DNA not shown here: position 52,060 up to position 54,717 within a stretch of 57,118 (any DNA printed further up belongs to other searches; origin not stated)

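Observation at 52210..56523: Porin-cytochrome style four-gene cluster (beta-barrel + 4-haem + 2-haem lipoprotein + 9-haem lipoprotein): candidate extracellular electron-transfer conduit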

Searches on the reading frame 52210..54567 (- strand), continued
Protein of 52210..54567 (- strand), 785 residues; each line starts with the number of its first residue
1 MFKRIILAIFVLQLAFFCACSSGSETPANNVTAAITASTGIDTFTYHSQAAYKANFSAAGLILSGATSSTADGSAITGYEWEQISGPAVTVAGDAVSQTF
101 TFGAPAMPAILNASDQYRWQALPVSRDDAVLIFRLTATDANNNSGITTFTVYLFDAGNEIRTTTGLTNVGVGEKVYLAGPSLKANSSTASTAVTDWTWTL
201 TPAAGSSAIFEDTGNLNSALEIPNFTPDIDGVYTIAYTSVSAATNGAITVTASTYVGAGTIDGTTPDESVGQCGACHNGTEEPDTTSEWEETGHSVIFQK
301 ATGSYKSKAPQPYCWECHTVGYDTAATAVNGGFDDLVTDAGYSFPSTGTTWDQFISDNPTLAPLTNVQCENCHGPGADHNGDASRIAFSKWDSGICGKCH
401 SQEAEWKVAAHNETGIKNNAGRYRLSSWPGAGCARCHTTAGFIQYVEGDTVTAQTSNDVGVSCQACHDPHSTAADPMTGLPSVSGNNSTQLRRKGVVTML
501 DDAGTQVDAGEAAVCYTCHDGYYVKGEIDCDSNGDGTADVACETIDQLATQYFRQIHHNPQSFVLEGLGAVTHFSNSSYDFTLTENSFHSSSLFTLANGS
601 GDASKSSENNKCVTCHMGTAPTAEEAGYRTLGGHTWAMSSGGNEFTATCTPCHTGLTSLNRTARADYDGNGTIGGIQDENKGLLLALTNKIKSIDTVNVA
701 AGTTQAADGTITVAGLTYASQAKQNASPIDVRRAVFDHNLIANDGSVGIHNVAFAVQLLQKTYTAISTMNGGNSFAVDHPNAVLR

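Call 35: search_solved_structures(query=A2, max_evalue=1, show_alignments=1)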
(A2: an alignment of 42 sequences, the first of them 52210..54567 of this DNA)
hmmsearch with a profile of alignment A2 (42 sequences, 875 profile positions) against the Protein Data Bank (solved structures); distinct sequences matched with E-value up to 1: 52.
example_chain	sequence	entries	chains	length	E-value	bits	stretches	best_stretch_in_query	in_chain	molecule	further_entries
6i5b_A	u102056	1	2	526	3.6e-24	88.2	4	345-427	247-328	Uncharacterized protein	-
6qvm_A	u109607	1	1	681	4.4e-18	68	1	284-555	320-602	Multiheme cytochrome cf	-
2j7a_A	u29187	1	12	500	1.7e-10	43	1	385-656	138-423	CYTOCHROME C NITRITE REDUCTASE NRFA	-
2vr0_A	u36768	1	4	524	2.2e-10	42.6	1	385-656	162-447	CYTOCHROME C NITRITE REDUCTASE, CATALYTIC SUBUNIT NFRA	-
4rkm_A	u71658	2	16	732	1e-06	30.4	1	330-420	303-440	MccA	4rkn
1oah_A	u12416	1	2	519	5.2e-06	28.1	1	397-657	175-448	CYTOCHROME C NITRITE REDUCTASE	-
6nz0_Z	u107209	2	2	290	6.4e-06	27.8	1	31-196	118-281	Dyslexia-associated protein KIAA0319-like protein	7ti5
8rv0_Y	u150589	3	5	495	8.2e-05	24.1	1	373-556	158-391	Octaheme cytochrome c nitrite reductase | Octaheme nitrite c cytochrome c reductase | Octaheme nitrite reductase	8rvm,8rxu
8bcx_A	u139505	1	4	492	8.3e-05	24.1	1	401-656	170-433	Nitrite reductase (cytochrome; ammonia-forming)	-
7bhq_A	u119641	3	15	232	0.00012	23.6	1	780-864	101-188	Basal-body rod modification protein FlgD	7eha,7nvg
7eh9_A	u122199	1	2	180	0.00015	23.2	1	802-864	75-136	Basal-body rod modification protein FlgD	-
9m8m_C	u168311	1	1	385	0.00061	21.2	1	408-555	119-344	Photosynthetic reaction center cytochrome c subunit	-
3osv_A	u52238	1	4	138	0.00064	21.2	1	805-862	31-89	Flagellar basal-body rod modification protein FlgD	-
9wqv_C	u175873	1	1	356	0.0018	19.7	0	186-235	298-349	Photosynthetic reaction center cytochrome c subunit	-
3ubr_A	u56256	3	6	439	0.0028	19.1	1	403-558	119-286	Cytochrome c-552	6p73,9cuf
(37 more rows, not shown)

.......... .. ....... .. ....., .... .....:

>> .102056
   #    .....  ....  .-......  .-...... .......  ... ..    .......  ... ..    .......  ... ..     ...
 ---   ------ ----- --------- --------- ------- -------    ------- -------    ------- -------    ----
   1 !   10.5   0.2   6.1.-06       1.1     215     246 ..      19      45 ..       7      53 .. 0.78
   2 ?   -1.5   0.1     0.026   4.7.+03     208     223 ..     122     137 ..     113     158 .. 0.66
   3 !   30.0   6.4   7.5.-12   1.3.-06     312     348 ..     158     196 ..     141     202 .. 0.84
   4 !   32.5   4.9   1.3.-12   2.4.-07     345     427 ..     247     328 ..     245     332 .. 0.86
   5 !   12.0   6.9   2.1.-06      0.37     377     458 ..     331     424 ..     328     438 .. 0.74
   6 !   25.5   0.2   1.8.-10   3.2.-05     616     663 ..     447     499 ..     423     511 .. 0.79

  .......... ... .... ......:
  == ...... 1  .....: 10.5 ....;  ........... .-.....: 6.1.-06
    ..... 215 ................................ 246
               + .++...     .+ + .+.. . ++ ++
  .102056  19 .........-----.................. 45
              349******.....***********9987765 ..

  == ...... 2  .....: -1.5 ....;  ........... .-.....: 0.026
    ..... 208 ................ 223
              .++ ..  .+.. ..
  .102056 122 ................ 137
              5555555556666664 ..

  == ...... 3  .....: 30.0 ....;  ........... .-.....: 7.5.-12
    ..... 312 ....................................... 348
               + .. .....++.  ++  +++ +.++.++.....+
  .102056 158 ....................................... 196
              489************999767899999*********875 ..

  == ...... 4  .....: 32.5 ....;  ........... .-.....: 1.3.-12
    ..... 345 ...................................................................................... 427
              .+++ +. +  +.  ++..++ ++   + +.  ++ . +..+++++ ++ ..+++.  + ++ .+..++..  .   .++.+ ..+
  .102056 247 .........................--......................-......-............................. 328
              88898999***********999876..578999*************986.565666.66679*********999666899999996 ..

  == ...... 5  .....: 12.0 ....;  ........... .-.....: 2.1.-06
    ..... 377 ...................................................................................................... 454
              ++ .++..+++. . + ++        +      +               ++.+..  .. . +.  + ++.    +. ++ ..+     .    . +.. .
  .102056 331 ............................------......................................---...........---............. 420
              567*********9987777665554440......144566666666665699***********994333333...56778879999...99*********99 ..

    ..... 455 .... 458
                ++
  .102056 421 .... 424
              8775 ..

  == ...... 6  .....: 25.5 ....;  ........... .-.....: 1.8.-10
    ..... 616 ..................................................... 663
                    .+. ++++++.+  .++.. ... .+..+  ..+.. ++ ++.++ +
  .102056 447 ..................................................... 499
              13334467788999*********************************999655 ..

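Call 88: find_encoding_contigs(protein=P0117, flank=8000, max_places=1)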
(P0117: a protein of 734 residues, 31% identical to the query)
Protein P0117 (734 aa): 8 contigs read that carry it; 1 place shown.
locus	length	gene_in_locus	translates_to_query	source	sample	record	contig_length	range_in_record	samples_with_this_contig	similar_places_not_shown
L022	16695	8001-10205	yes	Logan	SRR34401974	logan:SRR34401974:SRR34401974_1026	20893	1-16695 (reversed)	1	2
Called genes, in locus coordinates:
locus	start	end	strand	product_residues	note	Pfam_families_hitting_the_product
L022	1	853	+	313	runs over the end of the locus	PF16798:DUF5069, PF07883:Cupin_2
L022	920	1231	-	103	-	PF02452:PemK_toxin (faint)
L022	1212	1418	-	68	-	PF01954:AF2212-like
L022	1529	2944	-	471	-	PF14691:Fer4_20, PF00070:Pyr_redox (faint), PF07992:Pyr_redox_2, PF13450:NAD_binding_8 (weak), PF13738:Pyr_redox_3 (faint)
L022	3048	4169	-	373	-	PF00180:Iso_dh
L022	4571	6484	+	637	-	-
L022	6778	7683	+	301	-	-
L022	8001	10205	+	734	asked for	PF14522:Cytochrome_C7 (faint), PF13435:Cytochrome_C554 (faint), PF22113:Mtrc-MtrF_II-IV_dom (weak)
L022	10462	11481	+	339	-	PF01208:URO-D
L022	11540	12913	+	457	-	PF04055:Radical_SAM, PF06969:HemN_C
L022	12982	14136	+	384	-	PF01408:GFO_IDH_MocA, PF22725:GFO_IDH_MocA_C3, PF02894:GFO_IDH_MocA_C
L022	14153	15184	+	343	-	PF13177:DNA_pol3_delta2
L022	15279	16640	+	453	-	PF04932:Wzy_C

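Call 89: find_encoding_contigs(protein=P0030, flank=8000, max_places=1)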
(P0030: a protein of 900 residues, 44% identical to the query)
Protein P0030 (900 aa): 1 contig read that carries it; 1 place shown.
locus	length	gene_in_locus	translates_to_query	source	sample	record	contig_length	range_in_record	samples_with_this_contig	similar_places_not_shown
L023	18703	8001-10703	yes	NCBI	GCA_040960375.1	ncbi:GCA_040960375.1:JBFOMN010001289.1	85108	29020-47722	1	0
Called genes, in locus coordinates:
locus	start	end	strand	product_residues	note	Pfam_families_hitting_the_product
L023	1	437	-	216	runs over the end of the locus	PF00005:ABC_tran, PF02463:SMC_N (faint), PF13304:AAA_21 (weak)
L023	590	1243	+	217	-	-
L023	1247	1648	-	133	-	-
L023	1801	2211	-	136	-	PF13240:Zn_Ribbon_1 (weak)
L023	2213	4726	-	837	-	PF01578:Cytochrom_C_asm, PF16327:CcmF_C, PF03918:CcmH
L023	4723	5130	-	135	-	PF03100:CcmE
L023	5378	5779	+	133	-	-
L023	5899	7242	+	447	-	-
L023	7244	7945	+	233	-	PF14537:Cytochrom_c3_2 (faint), PF14522:Cytochrome_C7 (faint)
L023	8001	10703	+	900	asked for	PF22352:K319L-like_PKD (faint), PF14522:Cytochrome_C7 (faint), PF22113:Mtrc-MtrF_II-IV_dom (faint), PF09699:Paired_CXXCH_1 (weak)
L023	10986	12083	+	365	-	-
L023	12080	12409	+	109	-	-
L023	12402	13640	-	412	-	PF03916:NrfD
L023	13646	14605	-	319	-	PF12838:Fer4_7, PF13187:Fer4_9 (weak), PF13247:Fer4_11, PF13187:Fer4_9 (weak), PF00037:Fer4 (weak), PF12797:Fer4_2 (weak), PF13237:Fer4_10 (weak), PF13247:Fer4_11, +5 more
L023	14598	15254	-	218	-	-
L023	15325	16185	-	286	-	PF01145:Band_7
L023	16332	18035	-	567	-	PF10101:DUF2339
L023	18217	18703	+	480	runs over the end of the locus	PF03264:Cytochrom_NNT, PF14522:Cytochrome_C7 (faint)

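Call 93: search_protein_families(library=pfam, proteins=[L008:8750-9196:+, L008:9224-9979:+, L008:10058-11254:+, L008:2156-4021:-, L008:3-1427:-, L008:12899-13723:+], max_evalue=0.01)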
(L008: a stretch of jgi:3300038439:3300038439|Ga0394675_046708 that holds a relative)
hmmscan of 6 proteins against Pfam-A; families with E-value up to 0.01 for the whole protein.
L008:8750-9196:+ (148 aa): 4 families
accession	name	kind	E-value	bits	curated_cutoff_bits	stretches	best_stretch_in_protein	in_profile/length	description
PF14537.11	Cytochrom_c3_2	-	8.8e-06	26.5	25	2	52-116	2-68/79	Cytochrome c3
PF14522.11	Cytochrome_C7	-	2.6e-05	24.4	24.8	1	76-140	12-66/67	Cytochrome c7 and related cytochrome c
PF09699.15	Paired_CXXCH_1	-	0.0003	20.8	20.6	0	79-116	8-40/41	Doubled CXXCH motif (Paired_CXXCH_1)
PF07102.17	YbcO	-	0.0079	16.6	29.9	0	35-70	29-64/92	Putative nuclease YbcO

L008:9224-9979:+ (251 aa): 15 families
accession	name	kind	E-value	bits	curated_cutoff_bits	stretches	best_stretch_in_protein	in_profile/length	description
PF13247.11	Fer4_11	-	4.9e-25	88.1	26.2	1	117-211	3-99/100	4Fe-4S dicluster domain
PF12838.12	Fer4_7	-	3.3e-16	59.9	27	3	54-140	1-52/52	4Fe-4S dicluster domain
PF12797.12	Fer4_2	-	7.2e-15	54.3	24.5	2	48-66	3-21/22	4Fe-4S binding domain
PF13237.11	Fer4_10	-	4.5e-14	52.5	25.5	3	120-167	5-53/53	4Fe-4S dicluster domain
PF00037.32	Fer4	-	4.9e-14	51.9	21.1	2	150-171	2-23/24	4Fe-4S binding domain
PF12837.12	Fer4_6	-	6.6e-14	51.5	25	2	148-169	1-22/24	4Fe-4S binding domain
PF13187.11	Fer4_9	-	1.2e-11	44.9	27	3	123-169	1-50/52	4Fe-4S dicluster domain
PF12798.12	Fer4_3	-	2.1e-08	34.8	27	0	55-67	1-13/15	4Fe-4S binding domain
PF25160.1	LdpA_Fe-S-bd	-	4e-07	30.2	27.6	1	48-66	21-39/49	LdpA Fe-S cluster-binding domain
PF13183.11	Fer4_8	-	3.7e-06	27.8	27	1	52-139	2-67/68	4Fe-4S dicluster domain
PF12800.12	Fer4_4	-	3.4e-05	24.3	24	1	53-66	2-15/17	4Fe-4S binding domain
PF13534.11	Fer4_17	-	3.8e-05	24.6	22.2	0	54-68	1-15/61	4Fe-4S dicluster domain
PF14697.11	Fer4_21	-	0.00011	22.7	35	2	50-67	3-20/59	4Fe-4S dicluster domain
PF13484.11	Fer4_16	-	0.00022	22.4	30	0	54-65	1-12/66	4Fe-4S double cluster binding domain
PF10399.14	UCR_Fe-S_N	-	0.00069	19.4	24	1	2-29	7-34/41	Ubiquitinol-cytochrome C reductase Fe-S subunit TAT signal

L008:10058-11254:+ (398 aa): 1 family
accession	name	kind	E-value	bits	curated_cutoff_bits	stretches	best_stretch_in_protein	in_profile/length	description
PF03916.19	NrfD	-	2.3e-36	126.5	25.8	1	26-347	9-311/313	Polysulphide reductase, NrfD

L008:2156-4021:- (621 aa): 5 families
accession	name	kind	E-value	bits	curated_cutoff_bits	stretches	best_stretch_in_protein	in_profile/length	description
PF01292.26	Ni_hydr_CYTB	-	5e-18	65.9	30.1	1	407-588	3-167/179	Prokaryotic cytochrome b561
PF14522.11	Cytochrome_C7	-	7.6e-15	54.9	24.8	4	65-138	5-67/67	Cytochrome c7 and related cytochrome c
PF14537.11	Cytochrom_c3_2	-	1.7e-10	41.6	25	0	246-336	13-78/79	Cytochrome c3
PF22113.1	Mtrc-MtrF_II-IV_dom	-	4.3e-10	39.8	30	3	174-339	7-166/176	Outer membrane cytochrome MtrC/MtrF-like, domains II/IV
PF09699.15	Paired_CXXCH_1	-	1e-09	38.4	20.6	1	176-210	9-38/41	Doubled CXXCH motif (Paired_CXXCH_1)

L008:3-1427:- (475 aa): 2 families
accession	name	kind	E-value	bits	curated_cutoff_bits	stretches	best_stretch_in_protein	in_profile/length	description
PF03916.19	NrfD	-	1.1e-20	75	25.8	1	35-325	2-309/313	Polysulphide reductase, NrfD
PF02085.21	Cytochrom_CIII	-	0.0015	19.2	22.9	1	435-472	15-56/101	Class III cytochrome C family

L008:12899-13723:+ (274 aa): 7 families
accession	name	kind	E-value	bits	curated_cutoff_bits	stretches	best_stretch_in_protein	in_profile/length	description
PF09699.15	Paired_CXXCH_1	-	2.2e-09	37.3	20.6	1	124-159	4-39/41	Doubled CXXCH motif (Paired_CXXCH_1)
PF14537.11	Cytochrom_c3_2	-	9e-09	36.1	25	1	61-157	1-79/79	Cytochrome c3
PF14522.11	Cytochrome_C7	-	2.1e-07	31.1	24.8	1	103-157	16-67/67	Cytochrome c7 and related cytochrome c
PF02085.21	Cytochrom_CIII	-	0.00017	22.3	22.9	0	100-156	46-101/101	Class III cytochrome C family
PF22678.1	Cytochrom_c_NrfB-like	-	0.00021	22.1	27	1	38-78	28-70/89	Cytochrome c-type protein NrfB-like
PF02335.20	Cytochrom_C552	-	0.00021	20.8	24.1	1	56-117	234-291/438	Cytochrome c552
PF22113.1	Mtrc-MtrF_II-IV_dom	-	0.00037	20.5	30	0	41-80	4-43/176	Outer membrane cytochrome MtrC/MtrF-like, domains II/IV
